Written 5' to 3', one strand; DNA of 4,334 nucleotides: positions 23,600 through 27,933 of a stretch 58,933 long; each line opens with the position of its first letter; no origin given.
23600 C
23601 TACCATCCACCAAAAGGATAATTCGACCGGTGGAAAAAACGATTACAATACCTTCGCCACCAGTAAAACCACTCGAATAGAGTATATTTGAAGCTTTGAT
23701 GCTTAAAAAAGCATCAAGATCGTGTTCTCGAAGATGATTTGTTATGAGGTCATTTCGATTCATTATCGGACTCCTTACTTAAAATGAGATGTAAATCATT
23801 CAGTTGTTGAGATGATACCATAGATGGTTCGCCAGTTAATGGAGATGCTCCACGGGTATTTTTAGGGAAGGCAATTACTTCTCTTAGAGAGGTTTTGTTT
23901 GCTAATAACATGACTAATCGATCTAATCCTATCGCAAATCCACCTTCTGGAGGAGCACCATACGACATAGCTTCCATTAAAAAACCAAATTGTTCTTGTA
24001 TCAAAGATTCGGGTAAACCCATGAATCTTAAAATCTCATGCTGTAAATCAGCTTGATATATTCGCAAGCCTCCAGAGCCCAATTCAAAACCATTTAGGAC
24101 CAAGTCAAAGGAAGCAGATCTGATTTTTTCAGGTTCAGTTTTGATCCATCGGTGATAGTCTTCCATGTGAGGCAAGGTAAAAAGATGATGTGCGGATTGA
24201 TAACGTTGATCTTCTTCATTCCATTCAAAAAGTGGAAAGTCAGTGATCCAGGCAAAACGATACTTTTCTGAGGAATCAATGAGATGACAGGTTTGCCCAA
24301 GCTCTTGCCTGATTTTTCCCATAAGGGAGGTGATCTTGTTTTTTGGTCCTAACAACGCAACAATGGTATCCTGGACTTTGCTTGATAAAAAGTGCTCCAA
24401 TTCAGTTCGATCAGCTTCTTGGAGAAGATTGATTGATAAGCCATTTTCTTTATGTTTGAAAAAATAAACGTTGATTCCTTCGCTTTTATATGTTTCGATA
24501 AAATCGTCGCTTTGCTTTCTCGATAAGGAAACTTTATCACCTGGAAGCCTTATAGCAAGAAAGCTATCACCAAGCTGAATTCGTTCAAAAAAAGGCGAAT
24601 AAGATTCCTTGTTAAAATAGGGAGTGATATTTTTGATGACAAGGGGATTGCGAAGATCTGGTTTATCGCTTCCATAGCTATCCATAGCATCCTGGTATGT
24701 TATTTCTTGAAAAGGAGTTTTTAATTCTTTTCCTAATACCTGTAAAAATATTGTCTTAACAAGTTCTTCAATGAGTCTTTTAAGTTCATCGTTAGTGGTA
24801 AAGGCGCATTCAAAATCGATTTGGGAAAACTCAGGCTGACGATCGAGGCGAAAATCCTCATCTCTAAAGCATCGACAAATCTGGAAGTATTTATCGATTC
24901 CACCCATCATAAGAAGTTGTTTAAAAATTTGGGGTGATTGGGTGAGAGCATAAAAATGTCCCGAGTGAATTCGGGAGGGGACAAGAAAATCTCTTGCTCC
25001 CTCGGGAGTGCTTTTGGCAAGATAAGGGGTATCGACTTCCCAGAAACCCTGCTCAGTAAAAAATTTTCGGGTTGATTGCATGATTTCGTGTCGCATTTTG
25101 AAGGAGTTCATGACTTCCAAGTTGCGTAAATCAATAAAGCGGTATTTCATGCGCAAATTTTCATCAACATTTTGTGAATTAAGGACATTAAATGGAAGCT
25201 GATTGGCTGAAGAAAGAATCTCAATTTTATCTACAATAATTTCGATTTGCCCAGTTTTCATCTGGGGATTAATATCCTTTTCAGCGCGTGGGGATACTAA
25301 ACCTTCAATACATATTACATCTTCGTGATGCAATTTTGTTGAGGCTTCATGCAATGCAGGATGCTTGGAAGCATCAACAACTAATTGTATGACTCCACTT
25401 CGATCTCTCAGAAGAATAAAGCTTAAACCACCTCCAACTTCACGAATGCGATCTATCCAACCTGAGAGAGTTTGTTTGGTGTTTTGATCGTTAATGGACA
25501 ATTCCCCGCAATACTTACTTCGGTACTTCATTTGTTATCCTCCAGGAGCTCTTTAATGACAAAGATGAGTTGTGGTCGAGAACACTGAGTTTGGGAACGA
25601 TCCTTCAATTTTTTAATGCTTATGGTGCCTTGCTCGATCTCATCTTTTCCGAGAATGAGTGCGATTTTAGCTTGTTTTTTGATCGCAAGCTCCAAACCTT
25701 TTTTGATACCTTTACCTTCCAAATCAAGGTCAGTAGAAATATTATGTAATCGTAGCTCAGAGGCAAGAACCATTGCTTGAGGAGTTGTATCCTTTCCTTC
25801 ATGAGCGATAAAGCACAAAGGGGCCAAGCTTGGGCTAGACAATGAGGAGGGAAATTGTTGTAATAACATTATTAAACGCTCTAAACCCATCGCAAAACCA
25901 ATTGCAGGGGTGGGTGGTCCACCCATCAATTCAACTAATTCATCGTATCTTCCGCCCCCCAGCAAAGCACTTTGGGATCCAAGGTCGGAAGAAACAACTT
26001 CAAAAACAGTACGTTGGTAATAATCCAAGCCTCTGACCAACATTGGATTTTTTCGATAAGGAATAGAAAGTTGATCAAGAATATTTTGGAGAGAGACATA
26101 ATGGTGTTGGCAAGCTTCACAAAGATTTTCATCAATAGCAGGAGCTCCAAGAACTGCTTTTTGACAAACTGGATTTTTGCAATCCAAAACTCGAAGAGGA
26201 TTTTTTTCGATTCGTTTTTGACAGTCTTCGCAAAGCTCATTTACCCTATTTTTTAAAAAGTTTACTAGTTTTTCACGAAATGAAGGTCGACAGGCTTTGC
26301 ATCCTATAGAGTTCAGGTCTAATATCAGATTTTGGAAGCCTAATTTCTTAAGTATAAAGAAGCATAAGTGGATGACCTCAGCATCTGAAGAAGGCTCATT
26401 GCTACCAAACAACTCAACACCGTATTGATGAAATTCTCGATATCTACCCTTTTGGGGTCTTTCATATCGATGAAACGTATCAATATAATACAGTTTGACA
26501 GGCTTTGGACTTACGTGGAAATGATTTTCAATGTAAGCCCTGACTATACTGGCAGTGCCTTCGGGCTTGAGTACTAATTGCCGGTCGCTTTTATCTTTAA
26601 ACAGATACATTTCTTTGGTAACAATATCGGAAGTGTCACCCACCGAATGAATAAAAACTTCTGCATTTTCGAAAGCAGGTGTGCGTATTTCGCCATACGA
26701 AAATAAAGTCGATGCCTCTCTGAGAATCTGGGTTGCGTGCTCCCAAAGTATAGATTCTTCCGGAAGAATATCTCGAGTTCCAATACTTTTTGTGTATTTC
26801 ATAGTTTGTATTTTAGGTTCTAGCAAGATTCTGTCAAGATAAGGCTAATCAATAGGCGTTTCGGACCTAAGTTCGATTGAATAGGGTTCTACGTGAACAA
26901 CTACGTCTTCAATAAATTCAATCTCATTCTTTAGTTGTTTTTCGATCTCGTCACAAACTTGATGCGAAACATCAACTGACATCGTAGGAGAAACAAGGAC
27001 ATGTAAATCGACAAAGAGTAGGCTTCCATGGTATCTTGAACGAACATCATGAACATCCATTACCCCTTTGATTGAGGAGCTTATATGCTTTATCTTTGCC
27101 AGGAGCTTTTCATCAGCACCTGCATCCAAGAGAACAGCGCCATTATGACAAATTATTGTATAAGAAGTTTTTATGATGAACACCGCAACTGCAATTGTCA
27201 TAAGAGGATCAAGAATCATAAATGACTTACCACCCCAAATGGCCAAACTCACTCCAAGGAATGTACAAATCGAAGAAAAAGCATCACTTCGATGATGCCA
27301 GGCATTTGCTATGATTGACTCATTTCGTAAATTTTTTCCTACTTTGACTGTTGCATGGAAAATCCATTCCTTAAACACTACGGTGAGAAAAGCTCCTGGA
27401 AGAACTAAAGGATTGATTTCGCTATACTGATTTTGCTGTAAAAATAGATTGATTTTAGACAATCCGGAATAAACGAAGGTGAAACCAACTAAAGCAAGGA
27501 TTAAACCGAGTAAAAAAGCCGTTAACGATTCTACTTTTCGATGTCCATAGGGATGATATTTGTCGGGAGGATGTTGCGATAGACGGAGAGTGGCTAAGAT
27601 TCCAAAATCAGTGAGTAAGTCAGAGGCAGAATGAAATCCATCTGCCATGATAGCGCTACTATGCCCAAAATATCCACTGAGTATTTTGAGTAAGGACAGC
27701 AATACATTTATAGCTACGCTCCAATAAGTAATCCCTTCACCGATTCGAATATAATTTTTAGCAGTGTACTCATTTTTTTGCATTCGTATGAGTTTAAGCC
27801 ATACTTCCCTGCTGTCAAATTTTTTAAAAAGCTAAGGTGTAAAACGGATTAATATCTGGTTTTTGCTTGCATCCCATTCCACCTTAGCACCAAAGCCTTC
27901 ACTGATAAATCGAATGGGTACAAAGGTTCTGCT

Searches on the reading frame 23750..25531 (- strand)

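Call 34: search_protein_families(library=pfam, proteins=[window:23750-25531:-], max_evalue=0.00001)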
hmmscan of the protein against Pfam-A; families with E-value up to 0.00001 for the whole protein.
window:23750-25531:- (593 aa): 2 families
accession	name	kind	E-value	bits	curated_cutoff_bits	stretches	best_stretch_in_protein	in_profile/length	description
PF00152.25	tRNA-synt_2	-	1.3e-110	369.8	25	1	123-558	1-307/308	tRNA synthetases class II (D, K and N)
PF01336.31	tRNA_anti-codon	-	4.4e-14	52.6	27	1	21-106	2-75/75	OB-fold nucleic acid binding domain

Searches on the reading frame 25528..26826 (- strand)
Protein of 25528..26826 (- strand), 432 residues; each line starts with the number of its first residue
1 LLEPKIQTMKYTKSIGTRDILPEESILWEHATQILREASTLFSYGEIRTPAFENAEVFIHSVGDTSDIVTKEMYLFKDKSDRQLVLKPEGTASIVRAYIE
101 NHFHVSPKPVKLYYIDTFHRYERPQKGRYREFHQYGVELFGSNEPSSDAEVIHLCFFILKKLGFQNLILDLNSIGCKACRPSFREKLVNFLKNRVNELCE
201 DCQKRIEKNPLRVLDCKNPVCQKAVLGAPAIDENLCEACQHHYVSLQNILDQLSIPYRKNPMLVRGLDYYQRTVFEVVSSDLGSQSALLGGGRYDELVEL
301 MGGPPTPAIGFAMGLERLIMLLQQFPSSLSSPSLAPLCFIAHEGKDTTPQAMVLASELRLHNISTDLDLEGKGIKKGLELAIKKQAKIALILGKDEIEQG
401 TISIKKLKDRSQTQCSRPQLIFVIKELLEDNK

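Call 34: search_protein_families(library=pfam, proteins=[window:25528-26826:-], max_evalue=0.00001)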
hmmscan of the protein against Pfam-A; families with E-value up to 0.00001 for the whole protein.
window:25528-26826:- (432 aa): 3 families
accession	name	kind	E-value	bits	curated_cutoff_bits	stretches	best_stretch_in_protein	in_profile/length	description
PF13393.11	tRNA-synt_His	-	4.8e-45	154.6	25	1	16-318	1-308/308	Histidyl-tRNA synthetase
PF00587.30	tRNA-synt_2b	-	6.6e-18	65.8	29.3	1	74-323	1-176/179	tRNA synthetase class II core domain (G, H, P, S and T)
PF03129.25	HGTP_anticodon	-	9e-11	42.2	21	1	346-426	13-93/94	Anticodon binding domain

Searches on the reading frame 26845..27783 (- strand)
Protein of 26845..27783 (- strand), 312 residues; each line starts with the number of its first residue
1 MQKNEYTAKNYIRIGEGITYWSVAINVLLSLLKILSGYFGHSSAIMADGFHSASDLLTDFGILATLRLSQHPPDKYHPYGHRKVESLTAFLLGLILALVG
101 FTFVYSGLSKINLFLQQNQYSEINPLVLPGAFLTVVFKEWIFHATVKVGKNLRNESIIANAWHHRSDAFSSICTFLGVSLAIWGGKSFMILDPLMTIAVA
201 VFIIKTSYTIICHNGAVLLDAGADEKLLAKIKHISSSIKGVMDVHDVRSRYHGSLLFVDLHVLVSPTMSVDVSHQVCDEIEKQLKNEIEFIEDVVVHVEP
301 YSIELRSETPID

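Call 34: search_protein_families(library=pfam, proteins=[window:26845-27783:-], max_evalue=0.00001)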
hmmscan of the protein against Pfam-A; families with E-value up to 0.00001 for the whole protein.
window:26845-27783:- (312 aa): 2 families
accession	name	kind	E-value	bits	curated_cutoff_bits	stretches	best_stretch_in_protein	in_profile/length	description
PF01545.26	Cation_efflux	-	3.9e-40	138.2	26.6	1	22-219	4-198/198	Cation efflux family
PF16916.11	ZT_dimer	-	8.8e-23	80.6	26.7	1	224-301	2-78/78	Dimerisation domain of Zinc Transporter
